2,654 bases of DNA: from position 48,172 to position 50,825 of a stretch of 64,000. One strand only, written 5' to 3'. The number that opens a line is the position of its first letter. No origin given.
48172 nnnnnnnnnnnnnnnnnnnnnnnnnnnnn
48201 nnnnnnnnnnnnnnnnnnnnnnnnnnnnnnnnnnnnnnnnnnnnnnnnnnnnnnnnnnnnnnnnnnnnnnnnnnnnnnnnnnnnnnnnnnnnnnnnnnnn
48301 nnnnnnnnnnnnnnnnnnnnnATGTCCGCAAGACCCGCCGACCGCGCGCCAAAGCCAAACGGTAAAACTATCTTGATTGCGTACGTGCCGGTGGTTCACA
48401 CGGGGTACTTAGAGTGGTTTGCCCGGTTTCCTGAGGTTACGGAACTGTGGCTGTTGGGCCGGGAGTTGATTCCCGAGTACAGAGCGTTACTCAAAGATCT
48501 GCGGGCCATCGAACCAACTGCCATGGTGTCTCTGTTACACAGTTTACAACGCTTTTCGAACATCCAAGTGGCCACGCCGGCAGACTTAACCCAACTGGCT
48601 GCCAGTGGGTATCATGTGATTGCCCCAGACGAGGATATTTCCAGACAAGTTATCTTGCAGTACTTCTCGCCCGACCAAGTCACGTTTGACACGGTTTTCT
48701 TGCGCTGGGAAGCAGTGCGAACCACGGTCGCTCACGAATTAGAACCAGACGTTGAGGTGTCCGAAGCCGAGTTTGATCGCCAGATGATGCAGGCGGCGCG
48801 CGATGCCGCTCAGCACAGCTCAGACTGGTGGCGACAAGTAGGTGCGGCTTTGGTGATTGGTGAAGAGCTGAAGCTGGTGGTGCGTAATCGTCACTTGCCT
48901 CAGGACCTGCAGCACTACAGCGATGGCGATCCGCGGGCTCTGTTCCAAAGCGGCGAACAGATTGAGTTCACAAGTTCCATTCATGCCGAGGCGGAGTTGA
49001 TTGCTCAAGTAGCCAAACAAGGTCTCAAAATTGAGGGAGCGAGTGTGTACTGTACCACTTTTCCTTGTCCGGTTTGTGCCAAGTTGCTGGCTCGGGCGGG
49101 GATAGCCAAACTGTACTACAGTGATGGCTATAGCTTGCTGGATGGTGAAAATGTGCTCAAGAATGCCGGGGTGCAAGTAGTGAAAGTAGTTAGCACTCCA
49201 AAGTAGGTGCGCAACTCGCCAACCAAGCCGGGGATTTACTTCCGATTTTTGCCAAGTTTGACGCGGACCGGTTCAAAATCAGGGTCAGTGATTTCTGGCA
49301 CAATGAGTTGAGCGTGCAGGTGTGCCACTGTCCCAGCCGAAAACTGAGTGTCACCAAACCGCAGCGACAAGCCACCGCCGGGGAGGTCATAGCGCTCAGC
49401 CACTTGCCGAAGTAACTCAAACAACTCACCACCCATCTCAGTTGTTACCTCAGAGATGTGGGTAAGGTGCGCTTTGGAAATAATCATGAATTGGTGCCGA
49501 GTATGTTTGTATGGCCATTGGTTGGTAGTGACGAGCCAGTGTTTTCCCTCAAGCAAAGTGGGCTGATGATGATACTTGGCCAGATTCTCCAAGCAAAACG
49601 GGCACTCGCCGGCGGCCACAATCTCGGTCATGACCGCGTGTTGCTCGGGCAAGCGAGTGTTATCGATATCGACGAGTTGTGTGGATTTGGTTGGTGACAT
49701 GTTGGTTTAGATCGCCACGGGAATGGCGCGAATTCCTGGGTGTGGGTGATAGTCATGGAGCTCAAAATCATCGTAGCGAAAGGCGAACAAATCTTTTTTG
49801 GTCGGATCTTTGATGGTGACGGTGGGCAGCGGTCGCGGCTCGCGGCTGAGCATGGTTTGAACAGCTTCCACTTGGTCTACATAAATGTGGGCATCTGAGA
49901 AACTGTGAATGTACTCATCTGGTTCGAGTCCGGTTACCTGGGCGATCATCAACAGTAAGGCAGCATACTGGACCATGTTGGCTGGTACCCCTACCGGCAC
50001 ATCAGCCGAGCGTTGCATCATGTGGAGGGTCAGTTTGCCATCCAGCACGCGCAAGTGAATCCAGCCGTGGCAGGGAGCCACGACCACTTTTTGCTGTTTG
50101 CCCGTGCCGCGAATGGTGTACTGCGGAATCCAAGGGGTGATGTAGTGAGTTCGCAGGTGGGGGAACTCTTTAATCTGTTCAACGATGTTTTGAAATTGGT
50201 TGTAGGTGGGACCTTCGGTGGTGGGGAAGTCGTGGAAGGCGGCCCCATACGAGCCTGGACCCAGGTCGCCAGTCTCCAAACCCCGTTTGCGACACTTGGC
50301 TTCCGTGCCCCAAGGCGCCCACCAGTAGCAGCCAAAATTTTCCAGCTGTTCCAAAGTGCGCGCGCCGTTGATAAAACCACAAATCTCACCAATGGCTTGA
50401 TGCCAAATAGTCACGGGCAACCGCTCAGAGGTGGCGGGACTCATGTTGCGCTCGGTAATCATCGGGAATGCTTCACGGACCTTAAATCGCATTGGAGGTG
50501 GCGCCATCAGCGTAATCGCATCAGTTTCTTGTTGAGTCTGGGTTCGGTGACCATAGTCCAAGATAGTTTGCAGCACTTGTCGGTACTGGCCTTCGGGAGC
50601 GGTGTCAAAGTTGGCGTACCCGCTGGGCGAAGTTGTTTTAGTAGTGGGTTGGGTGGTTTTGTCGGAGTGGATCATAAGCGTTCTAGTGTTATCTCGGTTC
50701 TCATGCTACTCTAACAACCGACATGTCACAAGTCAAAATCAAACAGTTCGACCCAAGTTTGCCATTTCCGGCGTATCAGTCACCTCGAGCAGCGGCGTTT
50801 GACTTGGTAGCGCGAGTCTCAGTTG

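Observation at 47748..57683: Consolidated dTTP synthesis/salvage super-cluster with a fused dCMP deaminase and two large uncharacterised proteins embedded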

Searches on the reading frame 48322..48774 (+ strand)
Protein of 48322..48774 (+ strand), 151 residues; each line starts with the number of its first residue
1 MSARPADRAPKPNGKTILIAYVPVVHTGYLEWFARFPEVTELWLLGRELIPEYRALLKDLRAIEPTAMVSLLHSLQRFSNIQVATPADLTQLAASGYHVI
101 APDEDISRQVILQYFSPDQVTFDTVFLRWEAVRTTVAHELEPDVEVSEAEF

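Call 17: search_solved_structures(query=window:48322-48774:+, max_evalue=10)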
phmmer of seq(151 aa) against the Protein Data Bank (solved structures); distinct sequences matched with E-value up to 10: 0.

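Call 23: search_solved_structures(query=A1, max_evalue=10)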
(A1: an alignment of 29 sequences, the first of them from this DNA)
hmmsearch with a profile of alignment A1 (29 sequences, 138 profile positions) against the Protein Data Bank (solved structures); distinct sequences matched with E-value up to 10: 3.
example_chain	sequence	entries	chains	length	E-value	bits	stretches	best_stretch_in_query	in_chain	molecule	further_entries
7dl2_A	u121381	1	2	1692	0.053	16.7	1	3-70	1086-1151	Isoform 7 of Tuberin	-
9ce3_A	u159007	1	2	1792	0.061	16.5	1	3-70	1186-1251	Isoform 4 of Tuberin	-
1nza_A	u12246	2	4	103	0.9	12.7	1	23-61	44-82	Divalent cation tolerance protein | Divalent Cation Tolerance Protein CutA1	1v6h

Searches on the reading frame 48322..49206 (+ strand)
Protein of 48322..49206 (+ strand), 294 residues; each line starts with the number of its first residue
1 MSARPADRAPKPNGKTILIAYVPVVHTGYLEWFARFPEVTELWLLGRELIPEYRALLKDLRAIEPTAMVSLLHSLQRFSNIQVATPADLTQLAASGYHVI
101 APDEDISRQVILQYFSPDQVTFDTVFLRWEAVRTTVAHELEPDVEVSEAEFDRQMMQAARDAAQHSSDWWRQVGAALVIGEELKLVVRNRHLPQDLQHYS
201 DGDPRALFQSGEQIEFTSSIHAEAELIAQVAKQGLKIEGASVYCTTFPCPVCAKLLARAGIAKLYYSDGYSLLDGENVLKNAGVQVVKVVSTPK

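Call 4: search_protein_families(library=pfam, proteins=[window:48322-49206:+], max_evalue=0.01)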
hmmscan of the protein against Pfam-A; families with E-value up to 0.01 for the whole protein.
window:48322-49206:+ (294 aa): 2 families
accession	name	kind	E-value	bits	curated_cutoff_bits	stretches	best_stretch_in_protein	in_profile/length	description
PF00383.29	dCMP_cyt_deam_1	-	4.2e-14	52.7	25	1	151-266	3-100/102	Cytidine and deoxycytidylate deaminase zinc-binding region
PF14437.12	MafB19-deam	-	3.2e-08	34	27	1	155-269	7-102/142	MafB19-like deaminase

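Call 15: find_homologous_proteins(query=window:48322-49203:+)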
Query window:48322-49203:+ (294 aa): 1998 proteins with E <= 0.001 among 4471 candidates; the best 120 are listed.
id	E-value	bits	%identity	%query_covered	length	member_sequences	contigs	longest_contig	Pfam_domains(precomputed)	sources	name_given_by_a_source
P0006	1.3e-192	656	100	100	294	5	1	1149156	PF00383.30,PF14437.13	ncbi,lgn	-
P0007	5.4e-95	336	55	94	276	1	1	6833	PF00383.30,PF14437.13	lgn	-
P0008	1.1e-92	329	52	90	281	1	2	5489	PF00383.30,PF14437.13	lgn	-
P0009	9.0e-90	319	50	98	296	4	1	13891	PF00383.30,PF14437.13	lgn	-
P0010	2.4e-89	318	51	99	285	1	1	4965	PF00383.30,PF14437.13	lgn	-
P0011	7.6e-89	316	50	94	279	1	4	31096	PF00383.30,PF14437.13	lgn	-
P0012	2.8e-87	311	47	94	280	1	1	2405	PF00383.30,PF14437.13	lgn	-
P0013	5.0e-87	310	47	97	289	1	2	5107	PF00383.30,PF14437.13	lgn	-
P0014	2.3e-86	308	47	94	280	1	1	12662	PF00383.30,PF14437.13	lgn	-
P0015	9.6e-86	306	51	94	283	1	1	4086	PF00383.30,PF14437.13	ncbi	-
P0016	3.7e-85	304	49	93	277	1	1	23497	PF00383.30,PF14437.13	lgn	-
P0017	1.0e-83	299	48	93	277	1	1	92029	PF00383.30,PF14437.13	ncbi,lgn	ncbi:MAG: deaminase [Patescibacteria group bacterium]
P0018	1.3e-83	299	49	93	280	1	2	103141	PF00383.30,PF14437.13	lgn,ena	-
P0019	1.7e-83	298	45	94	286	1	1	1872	PF00383.30,PF14437.13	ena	-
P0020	5.4e-83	297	49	93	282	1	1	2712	PF00383.30,PF14437.13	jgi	jgi:dCMP deaminase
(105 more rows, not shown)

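Call 24: search_protein_families(library=ncbifam, proteins=[window:48322-49206:+], max_evalue=0.1)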
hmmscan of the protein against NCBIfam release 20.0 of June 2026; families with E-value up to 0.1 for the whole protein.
window:48322-49206:+ (294 aa): 3 families
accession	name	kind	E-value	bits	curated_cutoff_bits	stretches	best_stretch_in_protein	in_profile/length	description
NF041025.1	antiphage_deaminase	equivalog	1.7e-22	79.9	400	2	209-280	327-399/437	anti-phage dCTP deaminase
TIGR02571.1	ComEB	equivalog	5.5e-13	49.1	219.45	1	219-288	67-137/151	ComE operon protein 2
TIGR00326.1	eubact_ribD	equivalog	0.0031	16.8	156.35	1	221-287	44-117/343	bifunctional diaminohydroxyphosphoribosylaminopyrimidine deaminase/5-amino-6-(5-phosphoribosylamino)uracil reductase RibD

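Call 31: find_related_loci(query=A3, collection=genome_contigs, flank=10000)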
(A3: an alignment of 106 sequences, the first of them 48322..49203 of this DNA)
Query A3 (294 aa) in genome_contigs; peptide patterns used: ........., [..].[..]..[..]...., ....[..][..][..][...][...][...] (x = any residue, [..] = any of these).
599 stretches matched a pattern (row limit reached: there are more); 554 encode a relative of the query (tblastn E <= 1e-3); the best 80 are kept; 80 distinct loci.
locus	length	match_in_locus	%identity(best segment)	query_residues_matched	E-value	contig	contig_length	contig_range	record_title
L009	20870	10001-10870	45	4-289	1e-89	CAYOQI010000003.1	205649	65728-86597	MAG TPA_asm: uncultured Pseudomonadales bacterium isolate SRP286056_co1_770 genome assembly, contig: NODE_31_length_2056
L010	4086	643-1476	51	17-291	3e-87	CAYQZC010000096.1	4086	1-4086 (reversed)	MAG TPA_asm: uncultured Pseudomonadales bacterium isolate SRP292972_co1_124 genome assembly, contig: NODE_8846_length_40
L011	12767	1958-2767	48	17-289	7e-86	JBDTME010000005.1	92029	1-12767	MAG: Patescibacteria group bacterium isolate cluster3_bin.119 NODE_433_length_92029_cov_14.232903, whole genome shotgun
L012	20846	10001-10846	44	12-292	9e-84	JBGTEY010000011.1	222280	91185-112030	MAG: Patescibacteria group bacterium isolate JTS-RE179 k141_3964577, whole genome shotgun sequence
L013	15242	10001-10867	43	1-289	1e-83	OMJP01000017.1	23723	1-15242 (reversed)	bacterium isolate AM_2116 genome assembly, contig: k99_118997, whole genome shotgun sequence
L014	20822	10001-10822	45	17-290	1e-82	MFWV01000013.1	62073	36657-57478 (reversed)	MAG: Candidatus Pacebacteria bacterium RIFOXYA1_FULL_38_18 rifoxya1_full_scaffold_99, whole genome shotgun sequence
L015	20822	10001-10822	43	15-289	4e-82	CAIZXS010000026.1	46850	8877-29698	uncultured bacterium isolate Loc080925-6m_bin-1411 genome assembly, contig: bin-1411:26/26, whole genome shotgun sequenc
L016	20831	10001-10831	44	13-289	2e-81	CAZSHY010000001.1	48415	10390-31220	MAG TPA_asm: uncultured Pseudomonadales bacterium isolate SRP286056_co1_709 genome assembly, contig: NODE_712_length_484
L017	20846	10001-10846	43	8-289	2e-81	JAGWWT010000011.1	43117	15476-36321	MAG: Patescibacteria group bacterium isolate REEB45 contig-150_946, whole genome shotgun sequence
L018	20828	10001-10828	44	15-289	2e-81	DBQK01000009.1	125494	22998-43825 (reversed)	MAG TPA_asm: Patescibacteria group bacterium UBA1396 UBA1396_contig_3222, whole genome shotgun sequence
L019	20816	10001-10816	42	15-289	2e-81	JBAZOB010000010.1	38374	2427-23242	MAG: Patescibacteria group bacterium isolate SO_2017_LW4_84 scaffold_1380_c2_LW137-91_2017, whole genome shotgun sequenc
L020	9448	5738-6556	45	17-289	7e-81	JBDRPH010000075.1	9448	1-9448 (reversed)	MAG: Candidatus Paceibacterota bacterium isolate MEGAHIT-group-2.107 k141_690962, whole genome shotgun sequence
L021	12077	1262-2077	43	18-289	4e-80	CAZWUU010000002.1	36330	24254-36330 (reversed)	MAG TPA_asm: uncultured Candidatus Saccharibacteria bacterium isolate SRP300315_co1_24 genome assembly, contig: NODE_631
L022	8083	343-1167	43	15-289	2e-79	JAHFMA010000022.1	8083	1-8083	MAG: Candidatus Parcubacteria bacterium isolate nzgw446 NODE_13402_length_8084_cov_2.092553, whole genome shotgun sequen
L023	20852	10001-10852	44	15-289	4e-79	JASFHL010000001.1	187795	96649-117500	MAG: Candidatus Woesebacteria bacterium isolate D0608M20metaG_Bin_4550 D0608M20metaG_FD_scaffold_5_c1, whole genome shot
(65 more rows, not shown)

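Call 41: predict_structure(alignment_id=A3)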
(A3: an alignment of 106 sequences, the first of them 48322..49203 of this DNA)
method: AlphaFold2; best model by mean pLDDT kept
length: 294 residues; sequences in the alignment: 106
mean_pLDDT: 90.5   pTM: 0.75
mean pLDDT of the five models: 90.5, 90.4, 90.2, 88.8, 87.5
residues with pLDDT >= 90: 210; 70-90: 62; 50-70: 18; < 50: 4
segments of 3 or more residues with pLDDT < 50: 1-4
pLDDT, mean of each block of 10 residues (from residue 1): 55 90 94 96 96 82 95 97 98 97 93 97 82 75 88 97 92 96 97 92 75 76 97 98 96 97 95 90 96 72
secondary structure, 60 per line:
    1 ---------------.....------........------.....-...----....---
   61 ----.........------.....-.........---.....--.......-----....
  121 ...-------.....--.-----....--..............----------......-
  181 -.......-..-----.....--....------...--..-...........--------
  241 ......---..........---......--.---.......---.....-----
elements in order: E16-20 H27-34 E41-45 H54-57 H65-73 E80-84 H86-94 E98-102 H105-111 E120-123 H131-135 E144-147 H150-163 E174-179 E182-188 H197-201 H204-207 H222-232 E241-246 H250-259 E263-268 H275-281 E285-289

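Call 49: search_protein_families(library=padloc, proteins=[window:48322-49206:+], max_evalue=0.01)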
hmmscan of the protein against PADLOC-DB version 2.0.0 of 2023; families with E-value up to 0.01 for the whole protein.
window:48322-49206:+ (294 aa): 1 family
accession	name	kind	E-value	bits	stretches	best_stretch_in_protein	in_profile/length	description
PDLC02373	dCTPase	-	3.4e-24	83.7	2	213-282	432-501/630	-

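Call 50: search_protein_families(library=phrogs, proteins=[window:48322-49206:+], max_evalue=0.01)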
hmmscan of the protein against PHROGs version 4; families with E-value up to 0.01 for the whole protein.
window:48322-49206:+ (294 aa): 8 families
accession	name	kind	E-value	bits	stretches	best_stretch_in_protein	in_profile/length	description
phrog_174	-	DNA, RNA and nucleotide metabolism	5e-25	89.9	1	219-290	178-248/384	dCMP deaminase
phrog_9198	-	unknown function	3.5e-11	43.5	1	214-270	380-437/531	-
phrog_2369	-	DNA, RNA and nucleotide metabolism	2.2e-08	35.4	1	219-277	78-134/195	dCMP deaminase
phrog_18355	-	DNA, RNA and nucleotide metabolism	3.2e-07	31.3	1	219-268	2-49/52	deoxycytidinylate deaminase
phrog_20648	-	DNA, RNA and nucleotide metabolism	5.1e-07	30.2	1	212-289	64-140/311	dCMP deaminase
phrog_8118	-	unknown function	2.8e-06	27.3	1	211-284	470-542/577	-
phrog_20806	-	DNA, RNA and nucleotide metabolism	0.0002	22.6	1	219-268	16-63/97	deoxycytidinylate deaminase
phrog_22830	-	unknown function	0.00084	19.8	1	239-289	236-286/289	-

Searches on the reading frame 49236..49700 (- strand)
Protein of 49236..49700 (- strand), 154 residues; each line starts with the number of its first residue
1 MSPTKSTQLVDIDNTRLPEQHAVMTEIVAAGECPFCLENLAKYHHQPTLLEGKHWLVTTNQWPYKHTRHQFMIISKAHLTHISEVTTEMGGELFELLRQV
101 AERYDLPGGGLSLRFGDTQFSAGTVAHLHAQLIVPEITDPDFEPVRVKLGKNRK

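Call 4: search_protein_families(library=pfam, proteins=[window:49236-49700:-], max_evalue=0.01)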
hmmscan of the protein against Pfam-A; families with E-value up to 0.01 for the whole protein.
window:49236-49700:- (154 aa): 0 families

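Call 18: search_solved_structures(query=window:49236-49697:-, max_evalue=10)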
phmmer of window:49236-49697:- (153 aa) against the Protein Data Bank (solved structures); distinct sequences matched with E-value up to 10: 10.
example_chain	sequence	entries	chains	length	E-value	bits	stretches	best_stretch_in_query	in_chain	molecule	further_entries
1hxq_A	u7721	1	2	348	0.033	17.1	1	45-104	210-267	HEXOSE-1-PHOSPHATE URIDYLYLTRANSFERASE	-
1hxp_A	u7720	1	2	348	0.033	17.1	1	45-104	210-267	HEXOSE-1-PHOSPHATE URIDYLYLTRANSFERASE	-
1gup_A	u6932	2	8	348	0.034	17.1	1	45-104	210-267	GALACTOSE-1-PHOSPHATE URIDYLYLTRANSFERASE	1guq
3l7x_A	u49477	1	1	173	0.072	16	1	66-145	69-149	Putative Hit-like protein involved in cell-cycle regulation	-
8qsz_Y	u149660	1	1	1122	0.47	13.3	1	113-152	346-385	Transcription elongation factor spt5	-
4inc_A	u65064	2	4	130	0.61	13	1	50-131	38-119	Histidine triad nucleotide-binding protein 2, mitochondrial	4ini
5km5_A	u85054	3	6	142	0.78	12.6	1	50-131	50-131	Histidine triad nucleotide-binding protein 2, mitochondrial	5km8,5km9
3imi_A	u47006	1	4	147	0.79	12.6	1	66-134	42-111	HIT family protein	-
1y23_A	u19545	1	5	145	0.9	12.4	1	65-134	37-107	Histidine triad protein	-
6yi0_AAA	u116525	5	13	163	1.1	12.1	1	51-131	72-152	Histidine triad nucleotide-binding protein 2, mitochondrial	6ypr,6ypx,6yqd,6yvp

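Call 24: search_protein_families(library=ncbifam, proteins=[window:49236-49700:-], max_evalue=0.1)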
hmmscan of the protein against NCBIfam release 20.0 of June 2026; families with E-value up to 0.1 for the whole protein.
window:49236-49700:- (154 aa): 2 families
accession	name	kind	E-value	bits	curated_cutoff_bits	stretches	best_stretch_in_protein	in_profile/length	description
TIGR00209.1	galT_1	equivalog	0.0046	16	102.1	1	47-105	212-268/349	galactose-1-phosphate uridylyltransferase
NF008724.0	PRK11720.1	equivalog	0.014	14.5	448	1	45-105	209-267/348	UDP-glucose--hexose-1-phosphate uridylyltransferase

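Call 49: search_protein_families(library=padloc, proteins=[window:49236-49700:-], max_evalue=0.01)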
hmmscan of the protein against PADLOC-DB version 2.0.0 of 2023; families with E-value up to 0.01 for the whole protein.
window:49236-49700:- (154 aa): 0 families

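Call 50: search_protein_families(library=phrogs, proteins=[window:49236-49700:-], max_evalue=0.01)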
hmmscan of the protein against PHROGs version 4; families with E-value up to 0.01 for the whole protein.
window:49236-49700:- (154 aa): 0 families

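Call 79: search_protein_families(library=pfam, proteins=[window:49236-49697:-], max_evalue=1)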
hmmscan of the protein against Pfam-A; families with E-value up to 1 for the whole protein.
window:49236-49697:- (153 aa): 2 families
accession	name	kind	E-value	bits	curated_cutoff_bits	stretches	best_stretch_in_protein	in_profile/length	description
PF02744.22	GalP_UDP_tr_C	-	0.024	14.8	29.2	1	52-104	36-86/165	Galactose-1-phosphate uridyl transferase, C-terminal domain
PF01230.28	HIT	-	0.041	14.9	21.5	1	70-130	29-91/98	HIT domain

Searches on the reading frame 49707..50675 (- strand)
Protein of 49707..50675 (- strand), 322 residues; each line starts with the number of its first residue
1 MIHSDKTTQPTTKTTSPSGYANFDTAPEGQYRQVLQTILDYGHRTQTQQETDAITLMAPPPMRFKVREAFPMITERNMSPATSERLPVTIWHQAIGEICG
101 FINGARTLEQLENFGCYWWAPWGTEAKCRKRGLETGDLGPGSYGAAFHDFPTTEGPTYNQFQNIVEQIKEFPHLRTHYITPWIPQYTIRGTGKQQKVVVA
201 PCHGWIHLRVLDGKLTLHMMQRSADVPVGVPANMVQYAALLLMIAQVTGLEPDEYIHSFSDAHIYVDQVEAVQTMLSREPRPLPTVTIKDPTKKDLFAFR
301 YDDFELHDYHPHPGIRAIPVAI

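Call 4: search_protein_families(library=pfam, proteins=[window:49707-50675:-], max_evalue=0.01)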
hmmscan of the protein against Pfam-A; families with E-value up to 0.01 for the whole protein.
window:49707-50675:- (322 aa): 1 family
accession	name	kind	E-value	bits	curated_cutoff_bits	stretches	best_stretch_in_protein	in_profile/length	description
PF00303.24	Thymidylat_synt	-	3.4e-63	213.7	24.3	1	30-318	2-263/266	Thymidylate synthase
